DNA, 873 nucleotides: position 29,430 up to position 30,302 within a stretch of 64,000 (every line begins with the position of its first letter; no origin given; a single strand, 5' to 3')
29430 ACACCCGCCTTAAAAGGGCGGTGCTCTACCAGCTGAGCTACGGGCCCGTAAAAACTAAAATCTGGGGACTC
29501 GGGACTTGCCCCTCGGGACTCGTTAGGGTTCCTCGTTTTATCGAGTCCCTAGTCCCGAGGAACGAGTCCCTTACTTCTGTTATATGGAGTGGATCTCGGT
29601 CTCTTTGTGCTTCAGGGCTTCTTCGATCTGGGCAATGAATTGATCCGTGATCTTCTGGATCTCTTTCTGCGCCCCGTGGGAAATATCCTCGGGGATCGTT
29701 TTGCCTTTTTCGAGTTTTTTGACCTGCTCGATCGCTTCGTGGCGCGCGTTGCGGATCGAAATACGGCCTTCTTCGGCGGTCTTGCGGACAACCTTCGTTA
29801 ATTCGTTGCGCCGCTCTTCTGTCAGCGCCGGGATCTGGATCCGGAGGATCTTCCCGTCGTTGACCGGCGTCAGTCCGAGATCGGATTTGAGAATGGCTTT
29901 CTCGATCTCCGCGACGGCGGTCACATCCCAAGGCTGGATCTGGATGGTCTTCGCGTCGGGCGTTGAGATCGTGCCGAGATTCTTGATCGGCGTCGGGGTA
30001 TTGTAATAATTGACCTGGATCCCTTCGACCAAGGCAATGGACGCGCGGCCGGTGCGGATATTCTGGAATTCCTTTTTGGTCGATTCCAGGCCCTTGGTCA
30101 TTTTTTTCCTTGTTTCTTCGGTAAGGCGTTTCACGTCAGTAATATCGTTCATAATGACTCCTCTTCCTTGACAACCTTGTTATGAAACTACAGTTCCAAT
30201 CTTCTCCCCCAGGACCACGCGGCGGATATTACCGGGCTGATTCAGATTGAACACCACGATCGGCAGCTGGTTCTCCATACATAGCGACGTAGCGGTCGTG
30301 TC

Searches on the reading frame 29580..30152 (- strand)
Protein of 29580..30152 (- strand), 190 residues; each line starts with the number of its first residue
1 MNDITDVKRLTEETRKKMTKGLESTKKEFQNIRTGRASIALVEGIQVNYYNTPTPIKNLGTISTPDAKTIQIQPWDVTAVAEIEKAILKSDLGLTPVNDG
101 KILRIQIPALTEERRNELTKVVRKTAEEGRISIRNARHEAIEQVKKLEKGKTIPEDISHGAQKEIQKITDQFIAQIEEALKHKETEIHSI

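Call 47: find_encoding_contigs(protein=window:29580-30152:-, flank=7000, max_places=10)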
Protein window:29580-30152:- (190 aa): 12 contigs read that carry it; 10 places shown.
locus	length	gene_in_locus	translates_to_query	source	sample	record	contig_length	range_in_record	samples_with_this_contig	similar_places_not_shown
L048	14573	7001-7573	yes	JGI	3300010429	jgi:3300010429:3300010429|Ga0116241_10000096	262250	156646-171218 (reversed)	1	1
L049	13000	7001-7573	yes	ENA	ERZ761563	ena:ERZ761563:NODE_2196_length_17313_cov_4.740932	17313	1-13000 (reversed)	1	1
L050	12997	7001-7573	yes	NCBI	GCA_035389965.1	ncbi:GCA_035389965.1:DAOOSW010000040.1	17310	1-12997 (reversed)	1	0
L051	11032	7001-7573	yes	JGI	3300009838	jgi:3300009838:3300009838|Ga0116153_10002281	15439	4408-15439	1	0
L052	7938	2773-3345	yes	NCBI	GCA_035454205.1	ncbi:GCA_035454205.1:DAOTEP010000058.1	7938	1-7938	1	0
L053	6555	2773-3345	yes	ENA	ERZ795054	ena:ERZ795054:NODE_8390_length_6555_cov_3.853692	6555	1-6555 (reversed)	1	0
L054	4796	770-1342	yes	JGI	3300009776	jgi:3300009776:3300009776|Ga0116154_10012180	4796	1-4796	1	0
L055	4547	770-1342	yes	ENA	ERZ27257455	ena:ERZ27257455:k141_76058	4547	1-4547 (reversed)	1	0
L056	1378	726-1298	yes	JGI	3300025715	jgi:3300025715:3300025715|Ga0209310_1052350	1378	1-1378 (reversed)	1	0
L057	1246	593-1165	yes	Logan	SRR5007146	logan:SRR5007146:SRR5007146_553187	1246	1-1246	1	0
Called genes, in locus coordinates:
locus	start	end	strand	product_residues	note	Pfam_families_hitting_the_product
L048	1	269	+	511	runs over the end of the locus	PF13426:PAS_9 (faint), PF00512:HisKA, PF02518:HATPase_c, PF00990:GGDEF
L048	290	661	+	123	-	PF00072:Response_reg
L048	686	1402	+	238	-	PF00117:GATase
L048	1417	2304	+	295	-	PF02219:MTHFR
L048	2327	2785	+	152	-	PF05157:MshEN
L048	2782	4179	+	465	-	PF00206:Lyase_1, PF10415:FumaraseC_C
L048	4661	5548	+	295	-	PF00318:Ribosomal_S2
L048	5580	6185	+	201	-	PF00889:EF_TS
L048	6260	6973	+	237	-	PF00696:AA_kinase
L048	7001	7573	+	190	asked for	PF01765:RRF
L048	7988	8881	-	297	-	PF00126:HTH_1, PF03466:LysR_substrate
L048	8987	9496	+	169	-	-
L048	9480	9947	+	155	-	PF14760:Rnk_N (weak), PF01272:GreA_GreB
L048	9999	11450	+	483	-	PF03435:Sacchrp_dh_NADP, PF16653:Sacchrp_dh_C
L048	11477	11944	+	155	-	PF01272:GreA_GreB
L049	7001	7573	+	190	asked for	PF01765:RRF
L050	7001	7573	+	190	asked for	PF01765:RRF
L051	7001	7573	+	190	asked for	PF01765:RRF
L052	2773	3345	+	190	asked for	PF01765:RRF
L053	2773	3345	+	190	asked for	PF01765:RRF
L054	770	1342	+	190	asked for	PF01765:RRF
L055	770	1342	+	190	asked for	PF01765:RRF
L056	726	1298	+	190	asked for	PF01765:RRF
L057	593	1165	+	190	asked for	PF01765:RRF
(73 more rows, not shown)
